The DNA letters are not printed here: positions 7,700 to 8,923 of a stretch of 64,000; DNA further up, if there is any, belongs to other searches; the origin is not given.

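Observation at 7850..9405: Ftr-family formyltransferase and 5-formyl-THF cyclo-ligase embedded at the head of a serine-cycle operon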

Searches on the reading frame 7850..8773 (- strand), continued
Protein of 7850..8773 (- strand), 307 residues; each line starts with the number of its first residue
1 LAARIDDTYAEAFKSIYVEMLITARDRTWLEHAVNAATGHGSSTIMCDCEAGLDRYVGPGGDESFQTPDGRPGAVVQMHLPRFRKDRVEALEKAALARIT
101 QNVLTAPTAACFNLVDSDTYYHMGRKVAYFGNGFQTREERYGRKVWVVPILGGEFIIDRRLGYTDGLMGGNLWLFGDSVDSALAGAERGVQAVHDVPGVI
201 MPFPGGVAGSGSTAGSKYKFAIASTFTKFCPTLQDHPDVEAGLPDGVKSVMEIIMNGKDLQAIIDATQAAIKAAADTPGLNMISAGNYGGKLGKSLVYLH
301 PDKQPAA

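Call 59: search_dna_similar(query=window:7850-8773:-, collection=plasmids, mode=protein, max_rows=40)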
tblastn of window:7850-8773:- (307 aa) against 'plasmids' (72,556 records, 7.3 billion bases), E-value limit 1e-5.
Records with a match: 35; places in all: 38; records where one place covers at least 80% of the query: 35.
Best place of each record, by identity: <60% 35.
By first word of the organism name: Azospirillum 10; Paraburkholderia 9; Rhizobium 6; Phyllobacterium 4; Caballeronia 1; Aquabacterium 1; Azoarcus 1; Cupriavidus 1; Sinorhizobium 1; Candidatus 1.
By predicted mobility (MOB-suite, as given by PLSDB): non-mobilizable 29; mobilizable 6.
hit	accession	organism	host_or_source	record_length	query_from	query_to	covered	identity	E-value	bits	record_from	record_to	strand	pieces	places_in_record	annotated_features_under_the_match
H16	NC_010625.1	Paraburkholderia phymatum STM815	-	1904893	5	300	96%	41.2%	4e-48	179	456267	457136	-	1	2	record has no annotation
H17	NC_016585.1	Azospirillum lipoferum 4B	-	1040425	4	300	97%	39.5%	1e-42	163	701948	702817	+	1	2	none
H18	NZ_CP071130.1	Caballeronia sp. M1242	Homo sapiens,ETA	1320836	5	300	96%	39.5%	8e-38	149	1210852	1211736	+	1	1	none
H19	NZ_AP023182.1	Paraburkholderia sp. PGU19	Physopelta gutta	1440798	5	300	96%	39.5%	7e-46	172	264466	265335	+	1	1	record has no annotation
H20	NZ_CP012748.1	Paraburkholderia caribensis MBA4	soil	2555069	5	300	96%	39.5%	1e-42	163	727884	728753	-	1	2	none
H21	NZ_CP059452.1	Azospirillum brasilense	Prokaryotes,soil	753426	5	300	96%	39.3%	2e-44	168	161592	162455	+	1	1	fhcD: formylmethanofuran--tetrahydromethanopterin N-formyltransferase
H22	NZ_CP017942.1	Phyllobacterium zundukense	Oxytropis triphylla,cell culture,root ...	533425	5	294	94%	40.0%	3e-43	165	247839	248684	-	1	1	fhcD: formylmethanofuran--tetrahydromethanopterin N-formyltransferase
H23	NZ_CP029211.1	Aquabacterium olei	cell culture,soil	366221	5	293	94%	40.0%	3e-35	142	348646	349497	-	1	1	fhcD: formylmethanofuran--tetrahydromethanopterin N-formyltransferase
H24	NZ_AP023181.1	Paraburkholderia sp. PGU19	Physopelta gutta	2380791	5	300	96%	39.0%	7e-37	146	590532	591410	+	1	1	none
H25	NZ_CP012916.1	Azospirillum brasilense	Digitaria eriantha,microbe,root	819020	5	300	96%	38.8%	1e-43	166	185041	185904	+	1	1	fhcD: formylmethanofuran--tetrahydromethanopterin N-formyltransferase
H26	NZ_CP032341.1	Azospirillum brasilense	soil sample,Agricultural field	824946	5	300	96%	38.8%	1e-43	166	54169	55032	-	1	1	fhcD: formylmethanofuran--tetrahydromethanopterin N-formyltransferase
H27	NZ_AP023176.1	Paraburkholderia largidicola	Physopelta gutta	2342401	5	293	94%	39.7%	1e-36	146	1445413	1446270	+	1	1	none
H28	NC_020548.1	Azoarcus sp. KH32C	-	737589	5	300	96%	38.7%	9e-46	172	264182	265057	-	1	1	fhcD: formylmethanofuran--tetrahydromethanopterin N-formyltransferase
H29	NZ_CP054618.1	Azospirillum oryzae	cell culture,soil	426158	5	300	96%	38.7%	3e-40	156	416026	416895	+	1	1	fhcD: formylmethanofuran--tetrahydromethanopterin N-formyltransferase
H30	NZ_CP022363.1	Azospirillum sp. TSH58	single cell,paddy soils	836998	5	300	96%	38.7%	2e-43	166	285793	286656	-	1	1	fhcD: formylmethanofuran--tetrahydromethanopterin N-formyltransferase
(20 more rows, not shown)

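Call 61: search_solved_structures(query=L002:19527-20390:+, show_alignments=0)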
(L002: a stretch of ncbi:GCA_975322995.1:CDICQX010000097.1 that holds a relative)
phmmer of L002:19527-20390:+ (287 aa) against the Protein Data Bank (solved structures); distinct sequences matched with E-value up to 0.001: 7.
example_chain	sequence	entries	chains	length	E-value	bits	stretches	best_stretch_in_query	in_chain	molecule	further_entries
6tlk_A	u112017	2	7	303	4.2e-108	364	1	2-287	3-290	Bifunctional protein MdtA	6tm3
6tge_A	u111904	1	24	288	1.8e-107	362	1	2-285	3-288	Bifunctional NADP-dependent methylenetetrahydromethanopterin dehydrogenase/methylenetetrah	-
1lu9_A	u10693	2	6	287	1.8e-107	361.9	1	2-285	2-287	Methylene Tetrahydromethanopterin Dehydrogenase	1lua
5t2u_A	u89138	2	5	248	0.00016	24.6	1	114-191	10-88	Oxidoreductase, short chain dehydrogenase/reductase family protein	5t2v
3ai1_A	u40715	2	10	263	0.00023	24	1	114-178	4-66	NADPH-sorbose reductase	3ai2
3ai3_A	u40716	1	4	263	0.00024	24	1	114-178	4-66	NADPH-sorbose reductase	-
3qiv_A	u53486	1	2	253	0.00063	22.6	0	118-190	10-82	short-chain dehydrogenase or 3-oxoacyl-[acyl-carrier-protein] reductase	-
